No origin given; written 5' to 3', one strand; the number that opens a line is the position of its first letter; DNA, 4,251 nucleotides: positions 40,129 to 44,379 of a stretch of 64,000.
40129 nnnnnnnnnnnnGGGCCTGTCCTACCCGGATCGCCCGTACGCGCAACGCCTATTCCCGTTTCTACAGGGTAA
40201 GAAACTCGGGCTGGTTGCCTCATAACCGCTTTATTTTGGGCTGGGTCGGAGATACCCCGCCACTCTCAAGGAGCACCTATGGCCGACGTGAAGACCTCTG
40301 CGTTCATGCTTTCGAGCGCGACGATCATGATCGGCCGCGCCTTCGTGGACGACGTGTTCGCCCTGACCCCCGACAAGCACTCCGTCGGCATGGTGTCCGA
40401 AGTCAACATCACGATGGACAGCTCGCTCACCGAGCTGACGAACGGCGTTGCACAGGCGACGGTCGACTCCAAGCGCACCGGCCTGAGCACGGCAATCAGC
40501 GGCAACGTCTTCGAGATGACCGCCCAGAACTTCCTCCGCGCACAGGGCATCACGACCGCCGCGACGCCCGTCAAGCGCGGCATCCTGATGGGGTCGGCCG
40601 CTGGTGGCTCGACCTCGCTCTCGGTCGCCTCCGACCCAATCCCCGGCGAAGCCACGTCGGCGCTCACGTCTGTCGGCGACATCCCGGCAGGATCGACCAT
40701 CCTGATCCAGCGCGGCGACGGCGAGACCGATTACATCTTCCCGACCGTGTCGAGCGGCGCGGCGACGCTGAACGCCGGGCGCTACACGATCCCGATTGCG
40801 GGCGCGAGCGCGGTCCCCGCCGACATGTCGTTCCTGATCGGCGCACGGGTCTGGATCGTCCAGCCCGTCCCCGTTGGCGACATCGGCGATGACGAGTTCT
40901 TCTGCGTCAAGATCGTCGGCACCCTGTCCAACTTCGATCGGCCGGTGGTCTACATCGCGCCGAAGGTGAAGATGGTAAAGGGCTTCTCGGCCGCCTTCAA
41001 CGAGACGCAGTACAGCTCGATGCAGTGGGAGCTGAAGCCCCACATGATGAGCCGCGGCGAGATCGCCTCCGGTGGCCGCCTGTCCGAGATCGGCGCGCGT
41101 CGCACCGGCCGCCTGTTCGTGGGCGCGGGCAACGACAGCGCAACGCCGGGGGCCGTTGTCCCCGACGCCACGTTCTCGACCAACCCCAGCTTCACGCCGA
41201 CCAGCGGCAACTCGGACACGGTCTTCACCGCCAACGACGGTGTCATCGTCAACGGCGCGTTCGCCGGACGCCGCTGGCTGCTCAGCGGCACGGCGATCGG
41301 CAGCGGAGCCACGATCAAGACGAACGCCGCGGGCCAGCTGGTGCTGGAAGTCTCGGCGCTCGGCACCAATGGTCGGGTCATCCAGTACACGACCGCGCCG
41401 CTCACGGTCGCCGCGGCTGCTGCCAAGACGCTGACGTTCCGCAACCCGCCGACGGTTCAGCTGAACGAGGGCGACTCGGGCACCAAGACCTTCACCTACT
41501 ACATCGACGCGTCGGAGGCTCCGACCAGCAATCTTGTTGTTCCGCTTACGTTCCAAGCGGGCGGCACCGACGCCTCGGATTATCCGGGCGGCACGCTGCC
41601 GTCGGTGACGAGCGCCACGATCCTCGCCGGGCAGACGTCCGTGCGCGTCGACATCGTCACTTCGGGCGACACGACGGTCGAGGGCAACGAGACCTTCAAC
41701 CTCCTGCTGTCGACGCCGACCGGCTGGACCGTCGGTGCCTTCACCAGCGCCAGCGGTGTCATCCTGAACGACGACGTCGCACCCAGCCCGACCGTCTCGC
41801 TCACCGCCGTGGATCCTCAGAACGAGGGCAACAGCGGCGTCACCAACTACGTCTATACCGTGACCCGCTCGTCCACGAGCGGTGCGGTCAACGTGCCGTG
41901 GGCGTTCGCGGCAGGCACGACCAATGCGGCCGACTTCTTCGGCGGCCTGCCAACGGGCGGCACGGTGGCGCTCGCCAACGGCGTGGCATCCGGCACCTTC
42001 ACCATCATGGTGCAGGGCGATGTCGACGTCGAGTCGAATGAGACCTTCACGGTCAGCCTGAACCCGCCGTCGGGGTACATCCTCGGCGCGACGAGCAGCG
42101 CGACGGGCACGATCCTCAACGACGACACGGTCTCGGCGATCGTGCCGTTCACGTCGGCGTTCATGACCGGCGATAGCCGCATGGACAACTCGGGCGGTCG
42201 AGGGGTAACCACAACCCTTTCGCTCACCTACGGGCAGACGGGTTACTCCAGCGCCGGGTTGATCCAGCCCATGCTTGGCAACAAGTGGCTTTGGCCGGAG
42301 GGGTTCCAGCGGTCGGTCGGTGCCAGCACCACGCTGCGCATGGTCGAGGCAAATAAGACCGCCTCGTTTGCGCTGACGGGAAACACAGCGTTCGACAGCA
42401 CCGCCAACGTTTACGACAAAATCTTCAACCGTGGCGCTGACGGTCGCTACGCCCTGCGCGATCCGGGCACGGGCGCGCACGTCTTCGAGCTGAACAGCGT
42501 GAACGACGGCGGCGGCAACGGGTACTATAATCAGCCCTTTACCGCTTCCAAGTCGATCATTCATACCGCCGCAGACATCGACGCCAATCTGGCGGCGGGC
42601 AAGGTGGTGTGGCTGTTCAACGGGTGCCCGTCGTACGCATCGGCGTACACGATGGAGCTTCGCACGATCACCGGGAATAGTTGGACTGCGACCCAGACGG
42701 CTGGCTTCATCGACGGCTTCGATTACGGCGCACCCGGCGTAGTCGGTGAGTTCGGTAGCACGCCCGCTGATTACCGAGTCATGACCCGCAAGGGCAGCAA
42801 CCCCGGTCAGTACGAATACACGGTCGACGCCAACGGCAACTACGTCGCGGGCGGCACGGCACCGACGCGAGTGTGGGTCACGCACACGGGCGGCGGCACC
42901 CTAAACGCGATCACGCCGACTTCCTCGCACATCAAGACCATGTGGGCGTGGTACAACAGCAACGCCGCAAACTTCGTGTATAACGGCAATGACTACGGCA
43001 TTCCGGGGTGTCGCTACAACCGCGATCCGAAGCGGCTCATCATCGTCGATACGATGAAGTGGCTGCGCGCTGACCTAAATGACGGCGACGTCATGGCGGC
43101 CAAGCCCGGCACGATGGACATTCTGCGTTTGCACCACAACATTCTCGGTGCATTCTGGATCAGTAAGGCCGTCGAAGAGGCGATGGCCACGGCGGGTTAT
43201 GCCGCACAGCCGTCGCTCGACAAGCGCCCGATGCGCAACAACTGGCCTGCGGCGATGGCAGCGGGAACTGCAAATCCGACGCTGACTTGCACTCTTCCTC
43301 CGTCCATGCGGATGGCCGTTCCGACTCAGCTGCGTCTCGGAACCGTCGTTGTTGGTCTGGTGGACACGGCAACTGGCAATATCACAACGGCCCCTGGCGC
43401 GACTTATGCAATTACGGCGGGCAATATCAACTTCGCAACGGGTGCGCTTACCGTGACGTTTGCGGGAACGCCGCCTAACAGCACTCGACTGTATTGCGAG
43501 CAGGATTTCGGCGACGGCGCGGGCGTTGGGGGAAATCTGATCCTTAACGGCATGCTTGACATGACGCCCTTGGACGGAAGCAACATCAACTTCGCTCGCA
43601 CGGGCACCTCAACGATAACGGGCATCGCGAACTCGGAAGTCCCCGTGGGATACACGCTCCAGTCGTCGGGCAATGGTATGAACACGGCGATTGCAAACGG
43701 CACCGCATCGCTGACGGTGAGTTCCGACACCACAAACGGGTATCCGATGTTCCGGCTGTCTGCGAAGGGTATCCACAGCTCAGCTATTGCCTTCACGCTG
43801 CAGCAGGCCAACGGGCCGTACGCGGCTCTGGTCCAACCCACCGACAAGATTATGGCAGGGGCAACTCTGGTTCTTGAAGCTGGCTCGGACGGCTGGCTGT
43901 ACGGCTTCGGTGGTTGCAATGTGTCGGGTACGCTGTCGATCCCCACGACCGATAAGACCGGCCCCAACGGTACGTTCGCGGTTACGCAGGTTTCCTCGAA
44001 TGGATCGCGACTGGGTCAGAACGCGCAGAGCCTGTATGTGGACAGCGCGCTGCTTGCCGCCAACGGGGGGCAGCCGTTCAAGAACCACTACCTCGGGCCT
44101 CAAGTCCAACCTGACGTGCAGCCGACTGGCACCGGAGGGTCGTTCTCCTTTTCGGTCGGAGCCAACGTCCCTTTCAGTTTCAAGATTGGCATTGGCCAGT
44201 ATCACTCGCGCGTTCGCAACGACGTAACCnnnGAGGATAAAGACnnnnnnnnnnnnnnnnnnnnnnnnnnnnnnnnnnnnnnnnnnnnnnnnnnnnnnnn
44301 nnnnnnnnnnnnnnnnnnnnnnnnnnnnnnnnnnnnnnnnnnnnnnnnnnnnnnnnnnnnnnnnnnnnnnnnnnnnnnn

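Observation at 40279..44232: Giant 1317-aa virion protein whose first ~290 residues duplicate the major tail protein encoded 15 kb away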

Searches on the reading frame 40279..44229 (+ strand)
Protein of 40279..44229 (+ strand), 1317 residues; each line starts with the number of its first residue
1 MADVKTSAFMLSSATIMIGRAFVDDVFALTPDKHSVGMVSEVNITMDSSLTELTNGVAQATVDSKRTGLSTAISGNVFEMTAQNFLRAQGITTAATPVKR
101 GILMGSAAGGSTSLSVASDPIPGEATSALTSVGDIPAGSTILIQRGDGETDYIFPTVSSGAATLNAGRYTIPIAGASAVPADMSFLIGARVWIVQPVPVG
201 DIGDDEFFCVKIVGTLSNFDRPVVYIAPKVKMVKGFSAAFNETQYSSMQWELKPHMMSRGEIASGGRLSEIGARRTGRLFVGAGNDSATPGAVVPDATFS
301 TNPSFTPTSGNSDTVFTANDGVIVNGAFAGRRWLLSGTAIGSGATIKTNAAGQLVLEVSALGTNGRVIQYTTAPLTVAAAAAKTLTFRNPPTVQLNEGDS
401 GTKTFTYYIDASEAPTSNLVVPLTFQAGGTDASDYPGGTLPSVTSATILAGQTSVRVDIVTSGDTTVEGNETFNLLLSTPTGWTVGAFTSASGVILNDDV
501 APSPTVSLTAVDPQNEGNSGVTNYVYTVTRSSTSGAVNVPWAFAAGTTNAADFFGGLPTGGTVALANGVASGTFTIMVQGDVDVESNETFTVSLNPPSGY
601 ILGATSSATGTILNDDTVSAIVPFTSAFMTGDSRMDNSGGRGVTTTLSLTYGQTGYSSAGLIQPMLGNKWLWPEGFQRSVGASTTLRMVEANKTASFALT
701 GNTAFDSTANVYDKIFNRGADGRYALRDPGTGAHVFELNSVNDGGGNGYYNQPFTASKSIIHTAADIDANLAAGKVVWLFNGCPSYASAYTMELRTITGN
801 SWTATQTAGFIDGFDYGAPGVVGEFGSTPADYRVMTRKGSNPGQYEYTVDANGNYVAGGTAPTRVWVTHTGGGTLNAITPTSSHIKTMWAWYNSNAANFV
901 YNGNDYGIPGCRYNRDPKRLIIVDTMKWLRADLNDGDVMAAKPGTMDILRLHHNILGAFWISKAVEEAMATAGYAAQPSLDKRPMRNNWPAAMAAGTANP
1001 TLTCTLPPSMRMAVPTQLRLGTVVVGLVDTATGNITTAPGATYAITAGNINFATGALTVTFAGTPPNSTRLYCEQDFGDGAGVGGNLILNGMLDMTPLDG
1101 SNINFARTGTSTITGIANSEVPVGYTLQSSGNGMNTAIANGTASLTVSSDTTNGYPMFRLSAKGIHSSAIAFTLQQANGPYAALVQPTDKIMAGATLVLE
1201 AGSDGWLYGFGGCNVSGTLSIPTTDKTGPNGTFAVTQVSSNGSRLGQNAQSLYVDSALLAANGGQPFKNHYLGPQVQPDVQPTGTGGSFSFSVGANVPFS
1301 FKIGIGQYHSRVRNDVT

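Call 7: search_protein_families(library=pfam, proteins=[window:40279-44229:+], max_evalue=0.01)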
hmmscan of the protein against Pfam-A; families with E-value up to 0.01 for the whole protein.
window:40279-44229:+ (1317 aa): 1 family
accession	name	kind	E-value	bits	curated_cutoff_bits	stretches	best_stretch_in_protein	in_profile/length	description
PF03160.20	Calx-beta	-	5.6e-06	26.8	27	0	519-616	21-119/119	Calx-beta domain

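Call 8: search_protein_families(library=phrogs, proteins=[window:40279-44229:+], max_evalue=0.01)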
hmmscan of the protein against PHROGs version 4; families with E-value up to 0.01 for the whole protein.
window:40279-44229:+ (1317 aa): 1 family
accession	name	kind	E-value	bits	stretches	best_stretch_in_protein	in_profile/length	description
phrog_28493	-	unknown function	2.1e-28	100.4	1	3-258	4-245/270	-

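Call 23: find_homologous_proteins(query=window:40279-44229:+, max_evalue=0.00001)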
Query window:40279-44229:+ (1317 aa): 80 proteins with E <= 0.00001 among 8000 candidates.
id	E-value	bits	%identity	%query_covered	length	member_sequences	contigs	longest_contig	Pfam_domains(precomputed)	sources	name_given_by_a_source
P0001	0.0e+0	2918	100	100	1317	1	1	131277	PF03160.21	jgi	jgi:hypothetical protein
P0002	4.1e-164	566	37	17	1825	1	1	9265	PF03160.21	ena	-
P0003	7.3e-148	513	39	17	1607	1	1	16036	PF03160.21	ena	-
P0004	1.6e-135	472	42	18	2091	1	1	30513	PF11614.15,PF03160.21,PF09394.17,PF06119.20,PF00353.26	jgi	jgi:Ca2+-binding RTX toxin-like protein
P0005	1.0e-125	439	40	17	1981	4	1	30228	PF00413.31,PF03160.21,PF24547.2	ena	-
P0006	4.1e-104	368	42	17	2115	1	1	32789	PF18202.8,PF20579.5,PF03160.21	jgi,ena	-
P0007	5.0e-76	275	39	17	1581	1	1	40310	PF03160.21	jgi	-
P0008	2.3e-73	266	31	21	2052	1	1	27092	PF08548.18,PF03160.21,PF00353.26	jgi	jgi:Ca2+-binding RTX toxin-like protein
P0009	4.8e-68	248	38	17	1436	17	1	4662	PF16132.12,PF22148.2,PF03160.21,PF00082.28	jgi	-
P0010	4.6e-59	218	30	19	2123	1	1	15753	PF03160.21,PF08522.17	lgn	-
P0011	1.2e-57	214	36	19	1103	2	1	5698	PF16132.12,PF03160.21,PF24547.2,PF08522.17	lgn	-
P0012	1.6e-57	213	42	17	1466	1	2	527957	PF03160.21,PF00353.26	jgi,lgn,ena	-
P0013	7.1e-53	198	36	17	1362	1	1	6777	PF18483.9,PF03160.21,PF00139.27,PF14344.13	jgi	jgi:hypothetical protein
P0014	3.0e-52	196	38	17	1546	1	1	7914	PF03160.21,PF08522.17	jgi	-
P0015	1.3e-51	194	29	26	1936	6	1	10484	PF03160.21,PF13540.13,PF06119.20,PF13403.12,PF00094.31,PF25390.2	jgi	jgi:hypothetical protein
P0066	1.0e-15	75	52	6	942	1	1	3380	PF13472.13,PF00657.29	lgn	-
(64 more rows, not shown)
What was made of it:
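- Tried and rejected: Swamped by Calx-beta proteins and uninformative for the fusion (call 23).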

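Call 43: search_protein_families(library=pfam, proteins=[P0066], max_evalue=1)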
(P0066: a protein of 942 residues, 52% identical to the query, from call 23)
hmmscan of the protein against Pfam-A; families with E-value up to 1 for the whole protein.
P0066 (942 aa): 3 families
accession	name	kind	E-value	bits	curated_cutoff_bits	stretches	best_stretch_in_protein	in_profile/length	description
PF13472.12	Lipase_GDSL_2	-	1.9e-16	61.5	32.9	1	425-584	3-176/178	GDSL-like Lipase/Acylhydrolase family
PF00657.28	Lipase_GDSL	-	1.2e-10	42.3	23.6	1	425-588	5-205/208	GDSL-like Lipase/Acylhydrolase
PF00801.26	PKD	-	0.64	10.5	23.5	1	161-225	7-73/80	PKD domain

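Call 86: find_encoding_contigs(protein=P0001, flank=10000, max_places=3)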
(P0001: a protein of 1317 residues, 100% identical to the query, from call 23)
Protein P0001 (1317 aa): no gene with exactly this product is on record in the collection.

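Call 87: list_cluster_members(proteins=[P0001, P0081, P0203])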
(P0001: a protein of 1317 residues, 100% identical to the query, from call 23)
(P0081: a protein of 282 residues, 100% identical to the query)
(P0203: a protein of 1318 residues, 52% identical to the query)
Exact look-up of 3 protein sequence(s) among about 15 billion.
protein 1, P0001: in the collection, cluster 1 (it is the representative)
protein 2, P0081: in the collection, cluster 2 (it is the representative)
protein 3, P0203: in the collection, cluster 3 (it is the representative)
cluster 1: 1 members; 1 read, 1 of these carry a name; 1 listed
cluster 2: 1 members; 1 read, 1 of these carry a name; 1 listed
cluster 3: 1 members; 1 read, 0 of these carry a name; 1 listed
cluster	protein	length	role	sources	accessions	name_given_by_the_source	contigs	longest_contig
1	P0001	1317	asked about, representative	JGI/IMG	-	hypothetical protein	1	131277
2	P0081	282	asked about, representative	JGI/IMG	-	hypothetical protein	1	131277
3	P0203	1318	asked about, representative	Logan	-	-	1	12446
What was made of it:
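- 40279..44232 (+): Gene for the 1317-aa fusion protein: tail-tube paralogue + linker + 2 Calx-beta + SGNH esterase + beta-sandwich domains. RBS AAGGAG. The exact protein is on record as P0001, on one JGI contig of 131,277 bp (calls 23, 87).
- The fusion is a singleton (call 87). It comes from a single metagenomic contig (call 87).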

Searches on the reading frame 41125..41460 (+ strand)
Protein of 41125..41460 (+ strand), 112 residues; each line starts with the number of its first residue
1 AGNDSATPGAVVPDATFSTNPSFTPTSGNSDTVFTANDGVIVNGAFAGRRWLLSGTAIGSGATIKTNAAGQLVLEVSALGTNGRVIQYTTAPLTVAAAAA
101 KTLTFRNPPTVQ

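Call 43: search_protein_families(library=pfam, proteins=[window:41125-41460:+], max_evalue=1)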
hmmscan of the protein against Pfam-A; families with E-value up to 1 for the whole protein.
window:41125-41460:+ (112 aa): 0 families

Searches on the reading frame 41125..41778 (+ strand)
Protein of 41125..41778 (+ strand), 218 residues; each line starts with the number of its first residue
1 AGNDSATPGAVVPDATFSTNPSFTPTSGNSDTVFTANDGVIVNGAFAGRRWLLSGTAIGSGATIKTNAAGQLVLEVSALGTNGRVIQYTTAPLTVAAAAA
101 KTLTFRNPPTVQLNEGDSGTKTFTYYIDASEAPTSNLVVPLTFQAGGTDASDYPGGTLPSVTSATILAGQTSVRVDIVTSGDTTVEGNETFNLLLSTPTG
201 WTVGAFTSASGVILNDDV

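Call 71: find_related_loci(query=window:41125-41778:+, collection=metagenome_contigs, flank=6000)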
Query window:41125-41778:+ (218 aa) in metagenome_contigs; peptide patterns used: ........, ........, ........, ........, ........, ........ (x = any residue, [..] = any of these).
329 stretches matched a pattern; 110 encode a relative of the query (tblastn E <= 1e-3); the best 80 are kept; 80 distinct loci.
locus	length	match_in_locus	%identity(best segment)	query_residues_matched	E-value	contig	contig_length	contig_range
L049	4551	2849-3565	42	100-217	1e-15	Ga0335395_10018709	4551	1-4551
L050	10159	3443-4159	42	100-217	1e-15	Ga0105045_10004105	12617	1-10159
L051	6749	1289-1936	40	111-217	3e-10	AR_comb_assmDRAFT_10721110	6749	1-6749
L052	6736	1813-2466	35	108-217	4e-9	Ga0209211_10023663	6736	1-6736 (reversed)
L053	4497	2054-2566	41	97-218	8e-9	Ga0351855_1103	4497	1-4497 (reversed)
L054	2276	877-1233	35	69-199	3e-8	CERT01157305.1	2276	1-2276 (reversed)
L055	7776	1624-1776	49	168-218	4e-8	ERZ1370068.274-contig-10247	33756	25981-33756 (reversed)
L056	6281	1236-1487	43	111-199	9e-8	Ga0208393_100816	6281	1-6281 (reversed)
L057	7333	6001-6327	32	111-218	1e-7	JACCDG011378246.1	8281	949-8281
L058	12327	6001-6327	32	111-218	2e-7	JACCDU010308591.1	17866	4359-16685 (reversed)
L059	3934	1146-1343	37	147-216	4e-7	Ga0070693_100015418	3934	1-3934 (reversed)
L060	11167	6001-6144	50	169-216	7e-7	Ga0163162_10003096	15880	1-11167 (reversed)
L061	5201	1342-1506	39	147-205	9e-7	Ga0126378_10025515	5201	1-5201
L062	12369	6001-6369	36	97-217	1e-6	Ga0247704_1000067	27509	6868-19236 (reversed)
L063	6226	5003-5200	37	147-216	1e-6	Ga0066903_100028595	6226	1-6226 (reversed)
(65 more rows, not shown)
